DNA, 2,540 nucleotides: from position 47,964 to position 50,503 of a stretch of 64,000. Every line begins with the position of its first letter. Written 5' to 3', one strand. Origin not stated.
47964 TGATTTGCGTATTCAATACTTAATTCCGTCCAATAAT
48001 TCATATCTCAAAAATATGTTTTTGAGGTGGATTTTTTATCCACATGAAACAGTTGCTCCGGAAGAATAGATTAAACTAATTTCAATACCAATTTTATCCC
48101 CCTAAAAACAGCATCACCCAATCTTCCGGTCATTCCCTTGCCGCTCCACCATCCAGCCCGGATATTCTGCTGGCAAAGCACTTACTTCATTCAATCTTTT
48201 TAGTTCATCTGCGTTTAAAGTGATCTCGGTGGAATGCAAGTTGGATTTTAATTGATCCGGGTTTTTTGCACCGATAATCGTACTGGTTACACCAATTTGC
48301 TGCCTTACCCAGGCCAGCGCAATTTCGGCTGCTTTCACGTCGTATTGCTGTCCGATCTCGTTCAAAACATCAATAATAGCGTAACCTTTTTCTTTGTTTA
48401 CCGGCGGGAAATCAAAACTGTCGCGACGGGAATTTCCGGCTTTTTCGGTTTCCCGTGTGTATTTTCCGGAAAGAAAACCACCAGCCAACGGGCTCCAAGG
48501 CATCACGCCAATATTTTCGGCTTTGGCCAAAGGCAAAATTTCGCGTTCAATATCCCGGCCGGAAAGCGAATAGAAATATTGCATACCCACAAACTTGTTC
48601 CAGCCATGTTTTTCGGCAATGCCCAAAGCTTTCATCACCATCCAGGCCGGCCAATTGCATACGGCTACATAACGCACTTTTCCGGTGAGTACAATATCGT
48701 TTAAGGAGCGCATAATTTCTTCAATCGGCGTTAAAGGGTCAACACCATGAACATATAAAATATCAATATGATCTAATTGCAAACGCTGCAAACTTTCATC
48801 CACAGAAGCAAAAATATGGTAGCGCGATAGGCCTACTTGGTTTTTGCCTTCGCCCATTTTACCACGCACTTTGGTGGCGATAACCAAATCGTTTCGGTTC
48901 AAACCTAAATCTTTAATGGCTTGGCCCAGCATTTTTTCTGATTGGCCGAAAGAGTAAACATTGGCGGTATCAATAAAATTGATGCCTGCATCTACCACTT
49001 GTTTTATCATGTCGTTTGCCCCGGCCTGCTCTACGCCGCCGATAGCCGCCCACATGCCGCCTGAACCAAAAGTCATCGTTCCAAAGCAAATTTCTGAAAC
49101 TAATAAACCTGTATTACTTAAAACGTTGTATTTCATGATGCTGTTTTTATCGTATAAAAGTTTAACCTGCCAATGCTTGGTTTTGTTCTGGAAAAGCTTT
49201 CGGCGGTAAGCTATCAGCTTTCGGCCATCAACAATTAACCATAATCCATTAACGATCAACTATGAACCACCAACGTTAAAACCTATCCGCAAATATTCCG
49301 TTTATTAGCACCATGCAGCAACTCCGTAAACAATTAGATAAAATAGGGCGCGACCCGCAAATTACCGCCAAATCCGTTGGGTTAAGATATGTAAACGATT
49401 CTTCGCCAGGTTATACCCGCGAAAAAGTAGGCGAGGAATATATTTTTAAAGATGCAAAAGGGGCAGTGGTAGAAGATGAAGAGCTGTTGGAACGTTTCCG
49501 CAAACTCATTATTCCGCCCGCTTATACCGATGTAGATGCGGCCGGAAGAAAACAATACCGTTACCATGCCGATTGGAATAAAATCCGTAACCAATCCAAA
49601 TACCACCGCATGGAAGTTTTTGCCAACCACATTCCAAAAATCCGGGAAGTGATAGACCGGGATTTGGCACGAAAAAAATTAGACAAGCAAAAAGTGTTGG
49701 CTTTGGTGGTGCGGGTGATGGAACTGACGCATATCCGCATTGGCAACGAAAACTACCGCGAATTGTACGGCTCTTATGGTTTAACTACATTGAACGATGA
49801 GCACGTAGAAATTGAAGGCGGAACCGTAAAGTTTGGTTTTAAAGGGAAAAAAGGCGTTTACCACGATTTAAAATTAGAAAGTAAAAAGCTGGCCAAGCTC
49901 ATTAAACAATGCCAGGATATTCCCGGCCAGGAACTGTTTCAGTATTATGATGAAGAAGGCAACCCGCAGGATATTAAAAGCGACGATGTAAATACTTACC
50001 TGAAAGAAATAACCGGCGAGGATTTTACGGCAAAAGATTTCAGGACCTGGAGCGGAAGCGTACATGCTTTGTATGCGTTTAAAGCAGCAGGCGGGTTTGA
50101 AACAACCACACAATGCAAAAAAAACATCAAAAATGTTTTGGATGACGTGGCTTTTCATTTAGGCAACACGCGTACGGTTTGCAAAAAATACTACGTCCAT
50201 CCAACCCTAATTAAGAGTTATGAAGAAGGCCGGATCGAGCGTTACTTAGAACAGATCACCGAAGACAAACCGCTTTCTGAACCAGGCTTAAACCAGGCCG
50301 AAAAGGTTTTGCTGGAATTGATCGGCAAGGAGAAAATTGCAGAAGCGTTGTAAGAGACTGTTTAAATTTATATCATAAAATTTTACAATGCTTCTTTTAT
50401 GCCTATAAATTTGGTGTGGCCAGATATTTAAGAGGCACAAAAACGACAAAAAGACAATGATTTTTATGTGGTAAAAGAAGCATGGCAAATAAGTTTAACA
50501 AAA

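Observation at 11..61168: Two related 12-mers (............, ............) occur 43 times as exact copies, in both orientations, inside and outside genes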

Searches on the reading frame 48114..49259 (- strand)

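Call 59: search_protein_families(library=pfam, proteins=[window:48114-49259:-], max_evalue=0.0001)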
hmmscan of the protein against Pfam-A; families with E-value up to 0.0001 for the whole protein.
window:48114-49259:- (381 aa): 1 family
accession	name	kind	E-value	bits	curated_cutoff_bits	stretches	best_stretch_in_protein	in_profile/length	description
PF00248.27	Aldo_ket_red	-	2.5e-80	270.1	24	1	56-360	1-290/291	Aldo/keto reductase family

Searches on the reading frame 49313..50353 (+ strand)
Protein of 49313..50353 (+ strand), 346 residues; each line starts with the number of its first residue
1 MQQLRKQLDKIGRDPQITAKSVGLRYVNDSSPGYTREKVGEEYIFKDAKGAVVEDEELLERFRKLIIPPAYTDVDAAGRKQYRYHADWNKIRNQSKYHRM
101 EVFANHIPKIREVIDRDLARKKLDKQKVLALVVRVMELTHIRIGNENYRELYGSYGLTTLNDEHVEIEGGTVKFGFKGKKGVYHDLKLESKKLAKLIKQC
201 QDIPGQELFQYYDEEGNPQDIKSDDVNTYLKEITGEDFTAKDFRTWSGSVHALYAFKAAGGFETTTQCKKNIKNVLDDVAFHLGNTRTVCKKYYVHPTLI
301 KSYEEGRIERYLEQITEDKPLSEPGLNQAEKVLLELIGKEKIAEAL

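Call 59: search_protein_families(library=pfam, proteins=[window:49313-50353:+], max_evalue=0.0001)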
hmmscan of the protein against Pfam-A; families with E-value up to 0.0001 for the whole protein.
window:49313-50353:+ (346 aa): 2 families
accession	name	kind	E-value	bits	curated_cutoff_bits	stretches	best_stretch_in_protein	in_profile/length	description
PF01028.25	Topoisom_I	-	7.9e-44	150.1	23.7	1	90-317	6-223/228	Eukaryotic DNA topoisomerase I, catalytic core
PF21338.2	Top1B_N_bact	-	2.2e-08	34.1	27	1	43-75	2-34/49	Bacterial DNA topoisomerase IB, N-terminal domain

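Call 72: find_homologous_proteins(query=window:49313-50353:+, max_evalue=1e-20)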
Query window:49313-50353:+ (346 aa): 8000 proteins with E <= 1e-20 among 8000 candidates; the best 120 are listed.
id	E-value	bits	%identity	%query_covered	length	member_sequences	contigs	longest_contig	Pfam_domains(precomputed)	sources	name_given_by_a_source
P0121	1.5e-229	779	100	100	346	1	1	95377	PF21338.3,PF01028.26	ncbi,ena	-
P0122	1.7e-219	746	93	100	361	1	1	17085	PF21338.3,PF01028.26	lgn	-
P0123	6.0e-219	744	93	100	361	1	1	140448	PF21338.3,PF01028.26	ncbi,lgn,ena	-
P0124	1.6e-217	739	93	100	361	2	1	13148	PF21338.3,PF01028.26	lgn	-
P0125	8.5e-215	730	91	100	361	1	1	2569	PF21338.3,PF01028.26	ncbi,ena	-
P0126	4.2e-211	718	89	100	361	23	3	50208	PF21338.3,PF01028.26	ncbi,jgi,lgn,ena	-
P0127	5.4e-206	701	87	100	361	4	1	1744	PF21338.3,PF01028.26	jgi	-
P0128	2.8e-204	696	86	100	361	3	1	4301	PF21338.3,PF01028.26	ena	-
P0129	3.6e-203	692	85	100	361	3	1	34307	PF21338.3,PF01028.26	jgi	jgi:DNA topoisomerase-1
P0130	2.0e-199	680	85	100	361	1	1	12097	PF21338.3,PF01028.26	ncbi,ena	-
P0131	2.0e-195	667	83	100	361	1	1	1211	PF21338.3,PF01028.26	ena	-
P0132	1.0e-194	664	83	100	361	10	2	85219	PF21338.3,PF01028.26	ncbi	ncbi:MAG: DNA topoisomerase IB [Janthinobacterium lividum]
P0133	3.4e-193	659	83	100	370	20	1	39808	PF21338.3,PF01028.26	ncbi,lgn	ncbi:MAG: DNA topoisomerase IB [Janthinobacterium lividum]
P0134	9.3e-184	628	78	100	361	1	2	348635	PF21338.3,PF01028.26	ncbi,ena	-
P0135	3.9e-181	620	77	100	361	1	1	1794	PF21338.3,PF01028.26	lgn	-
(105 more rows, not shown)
